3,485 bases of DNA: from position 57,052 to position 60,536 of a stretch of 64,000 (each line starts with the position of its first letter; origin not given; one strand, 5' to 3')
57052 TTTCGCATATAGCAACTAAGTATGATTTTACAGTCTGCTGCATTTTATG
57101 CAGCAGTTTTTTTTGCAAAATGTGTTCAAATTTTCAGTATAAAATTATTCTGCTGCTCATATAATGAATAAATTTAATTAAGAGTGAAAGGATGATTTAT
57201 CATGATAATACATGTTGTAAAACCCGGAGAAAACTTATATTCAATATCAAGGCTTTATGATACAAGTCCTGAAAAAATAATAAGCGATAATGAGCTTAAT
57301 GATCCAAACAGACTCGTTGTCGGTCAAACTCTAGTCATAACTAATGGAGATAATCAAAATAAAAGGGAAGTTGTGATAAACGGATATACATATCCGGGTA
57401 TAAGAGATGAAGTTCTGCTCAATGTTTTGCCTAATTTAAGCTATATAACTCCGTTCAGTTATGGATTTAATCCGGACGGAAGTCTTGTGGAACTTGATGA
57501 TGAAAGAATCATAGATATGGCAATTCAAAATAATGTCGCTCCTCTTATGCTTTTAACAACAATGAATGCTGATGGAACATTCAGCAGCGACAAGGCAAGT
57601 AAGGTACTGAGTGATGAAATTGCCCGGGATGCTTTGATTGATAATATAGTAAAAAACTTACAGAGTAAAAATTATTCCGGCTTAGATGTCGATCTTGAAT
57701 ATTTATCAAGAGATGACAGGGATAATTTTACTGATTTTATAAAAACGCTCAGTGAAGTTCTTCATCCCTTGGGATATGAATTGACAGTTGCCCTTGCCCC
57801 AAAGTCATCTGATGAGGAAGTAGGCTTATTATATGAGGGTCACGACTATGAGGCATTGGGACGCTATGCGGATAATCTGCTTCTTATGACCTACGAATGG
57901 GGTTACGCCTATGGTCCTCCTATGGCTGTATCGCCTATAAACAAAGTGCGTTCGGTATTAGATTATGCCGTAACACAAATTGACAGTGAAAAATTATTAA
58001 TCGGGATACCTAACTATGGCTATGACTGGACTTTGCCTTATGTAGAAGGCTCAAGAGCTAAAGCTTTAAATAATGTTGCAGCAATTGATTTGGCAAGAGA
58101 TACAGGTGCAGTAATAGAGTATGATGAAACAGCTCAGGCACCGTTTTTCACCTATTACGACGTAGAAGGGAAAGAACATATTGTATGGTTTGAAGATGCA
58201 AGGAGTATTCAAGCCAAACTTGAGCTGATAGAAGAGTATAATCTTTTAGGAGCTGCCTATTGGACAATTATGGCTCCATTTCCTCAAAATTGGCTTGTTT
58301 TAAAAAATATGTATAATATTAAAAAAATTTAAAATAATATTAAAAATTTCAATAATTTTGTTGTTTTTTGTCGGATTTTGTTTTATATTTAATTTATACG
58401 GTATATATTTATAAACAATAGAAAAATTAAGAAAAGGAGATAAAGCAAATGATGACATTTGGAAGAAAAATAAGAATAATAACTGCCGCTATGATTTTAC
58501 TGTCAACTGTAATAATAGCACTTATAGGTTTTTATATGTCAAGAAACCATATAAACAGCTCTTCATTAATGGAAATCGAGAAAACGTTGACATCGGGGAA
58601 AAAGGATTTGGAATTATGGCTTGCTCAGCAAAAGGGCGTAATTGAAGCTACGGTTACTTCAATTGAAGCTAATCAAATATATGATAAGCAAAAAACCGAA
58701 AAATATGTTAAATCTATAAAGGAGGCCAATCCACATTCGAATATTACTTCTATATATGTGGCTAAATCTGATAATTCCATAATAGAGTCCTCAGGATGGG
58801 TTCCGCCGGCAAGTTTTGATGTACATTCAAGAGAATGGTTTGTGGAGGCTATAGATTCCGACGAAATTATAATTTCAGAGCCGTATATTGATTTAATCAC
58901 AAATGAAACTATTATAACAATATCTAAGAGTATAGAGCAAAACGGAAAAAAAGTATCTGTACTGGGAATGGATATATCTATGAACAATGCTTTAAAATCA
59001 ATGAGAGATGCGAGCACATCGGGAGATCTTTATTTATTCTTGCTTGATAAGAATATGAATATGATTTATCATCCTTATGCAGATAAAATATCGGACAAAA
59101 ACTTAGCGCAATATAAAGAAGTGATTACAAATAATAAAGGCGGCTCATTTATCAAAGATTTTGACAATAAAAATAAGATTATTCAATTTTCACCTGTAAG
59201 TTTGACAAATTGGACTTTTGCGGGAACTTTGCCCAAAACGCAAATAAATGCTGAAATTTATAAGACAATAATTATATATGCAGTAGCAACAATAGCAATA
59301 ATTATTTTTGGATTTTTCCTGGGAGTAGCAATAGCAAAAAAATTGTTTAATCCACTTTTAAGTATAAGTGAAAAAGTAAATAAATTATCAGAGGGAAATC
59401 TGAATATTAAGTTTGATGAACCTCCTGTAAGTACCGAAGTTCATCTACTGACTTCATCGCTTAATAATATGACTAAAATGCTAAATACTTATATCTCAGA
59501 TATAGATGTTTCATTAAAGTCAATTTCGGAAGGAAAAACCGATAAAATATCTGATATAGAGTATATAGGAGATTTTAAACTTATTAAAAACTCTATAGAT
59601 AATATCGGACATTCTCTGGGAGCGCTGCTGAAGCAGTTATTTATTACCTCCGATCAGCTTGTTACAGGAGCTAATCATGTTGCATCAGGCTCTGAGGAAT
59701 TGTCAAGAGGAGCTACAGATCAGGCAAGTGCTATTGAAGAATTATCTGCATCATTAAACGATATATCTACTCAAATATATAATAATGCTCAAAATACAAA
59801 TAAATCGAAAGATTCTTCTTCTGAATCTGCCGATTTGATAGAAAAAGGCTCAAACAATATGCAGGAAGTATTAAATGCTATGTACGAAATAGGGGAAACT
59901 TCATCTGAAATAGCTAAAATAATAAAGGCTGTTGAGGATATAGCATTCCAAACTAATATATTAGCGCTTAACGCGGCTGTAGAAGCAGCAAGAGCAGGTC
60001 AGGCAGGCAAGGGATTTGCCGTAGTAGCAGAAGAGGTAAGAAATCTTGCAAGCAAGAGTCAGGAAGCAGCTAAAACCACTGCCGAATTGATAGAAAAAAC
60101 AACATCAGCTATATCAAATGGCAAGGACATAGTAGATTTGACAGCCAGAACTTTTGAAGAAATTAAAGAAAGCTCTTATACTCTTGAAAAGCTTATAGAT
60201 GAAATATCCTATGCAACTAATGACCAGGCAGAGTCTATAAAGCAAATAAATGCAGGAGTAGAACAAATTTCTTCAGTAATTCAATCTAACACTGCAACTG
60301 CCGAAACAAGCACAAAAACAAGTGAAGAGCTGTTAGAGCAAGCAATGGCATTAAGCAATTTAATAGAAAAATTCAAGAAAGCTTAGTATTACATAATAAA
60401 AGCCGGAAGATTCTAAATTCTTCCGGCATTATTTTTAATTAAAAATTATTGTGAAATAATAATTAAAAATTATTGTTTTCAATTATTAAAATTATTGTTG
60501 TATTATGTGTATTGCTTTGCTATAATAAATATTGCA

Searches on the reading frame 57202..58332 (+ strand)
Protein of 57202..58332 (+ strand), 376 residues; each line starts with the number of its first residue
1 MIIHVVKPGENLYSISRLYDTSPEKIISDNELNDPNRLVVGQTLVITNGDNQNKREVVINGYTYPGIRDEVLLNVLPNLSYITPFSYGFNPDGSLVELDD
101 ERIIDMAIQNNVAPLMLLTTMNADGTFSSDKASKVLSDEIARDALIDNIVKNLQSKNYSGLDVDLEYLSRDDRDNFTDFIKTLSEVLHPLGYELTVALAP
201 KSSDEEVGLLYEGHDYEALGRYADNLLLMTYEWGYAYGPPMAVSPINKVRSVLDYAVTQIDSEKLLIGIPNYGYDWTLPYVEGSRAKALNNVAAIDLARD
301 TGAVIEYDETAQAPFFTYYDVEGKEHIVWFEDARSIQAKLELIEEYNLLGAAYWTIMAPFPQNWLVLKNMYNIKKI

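Call 25: search_protein_families(library=pfam, proteins=[window:57202-58332:+], max_evalue=0.001)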
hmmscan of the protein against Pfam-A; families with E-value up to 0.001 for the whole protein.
window:57202-58332:+ (376 aa): 2 families
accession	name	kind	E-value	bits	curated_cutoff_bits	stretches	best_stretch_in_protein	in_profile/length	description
PF00704.34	Glyco_hydro_18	-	6.1e-30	105.4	29.6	1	128-356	76-314/317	Glycosyl hydrolases family 18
PF01476.26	LysM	-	7.5e-14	51.9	20.9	1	4-47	1-43/43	LysM domain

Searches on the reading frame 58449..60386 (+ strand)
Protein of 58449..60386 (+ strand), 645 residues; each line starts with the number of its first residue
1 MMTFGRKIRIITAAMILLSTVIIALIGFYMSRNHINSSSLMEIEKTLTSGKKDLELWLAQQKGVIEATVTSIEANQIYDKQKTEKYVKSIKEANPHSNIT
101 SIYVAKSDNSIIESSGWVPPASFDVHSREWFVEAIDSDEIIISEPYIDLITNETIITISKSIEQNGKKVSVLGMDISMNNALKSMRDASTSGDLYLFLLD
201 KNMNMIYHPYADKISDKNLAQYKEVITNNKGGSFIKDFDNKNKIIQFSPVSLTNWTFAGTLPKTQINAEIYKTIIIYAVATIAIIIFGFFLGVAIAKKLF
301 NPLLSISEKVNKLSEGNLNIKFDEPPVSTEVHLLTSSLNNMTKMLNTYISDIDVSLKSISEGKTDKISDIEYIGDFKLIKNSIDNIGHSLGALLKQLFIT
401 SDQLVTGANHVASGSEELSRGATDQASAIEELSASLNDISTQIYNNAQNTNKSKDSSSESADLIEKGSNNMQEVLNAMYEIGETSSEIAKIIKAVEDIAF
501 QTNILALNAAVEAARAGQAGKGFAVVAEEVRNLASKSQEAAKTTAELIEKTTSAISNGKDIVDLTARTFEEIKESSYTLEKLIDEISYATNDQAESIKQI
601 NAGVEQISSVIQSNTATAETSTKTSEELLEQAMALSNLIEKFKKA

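Call 25: search_protein_families(library=pfam, proteins=[window:58449-60386:+], max_evalue=0.001)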
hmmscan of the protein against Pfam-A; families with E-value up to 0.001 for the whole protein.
window:58449-60386:+ (645 aa): 5 families
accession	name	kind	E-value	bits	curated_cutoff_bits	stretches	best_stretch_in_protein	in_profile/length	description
PF00015.26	MCPsignal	-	1.7e-44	152.1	34.6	1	456-610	3-171/172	Methyl-accepting chemotaxis protein (MCP) signalling domain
PF02743.24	dCache_1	-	1.2e-18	67.9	45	1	10-259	6-239/240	Cache domain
PF22673.2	MCP-like_PDC_1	-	3.3e-13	50.5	27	1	93-179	25-109/113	Methyl-accepting chemotaxis protein-like, first PDC sensor domain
PF00672.30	HAMP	-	9.6e-07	29.5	25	1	295-346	2-52/53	HAMP domain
PF18947.5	HAMP_2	-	0.00096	19.5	24.3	0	336-387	11-62/67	HAMP domain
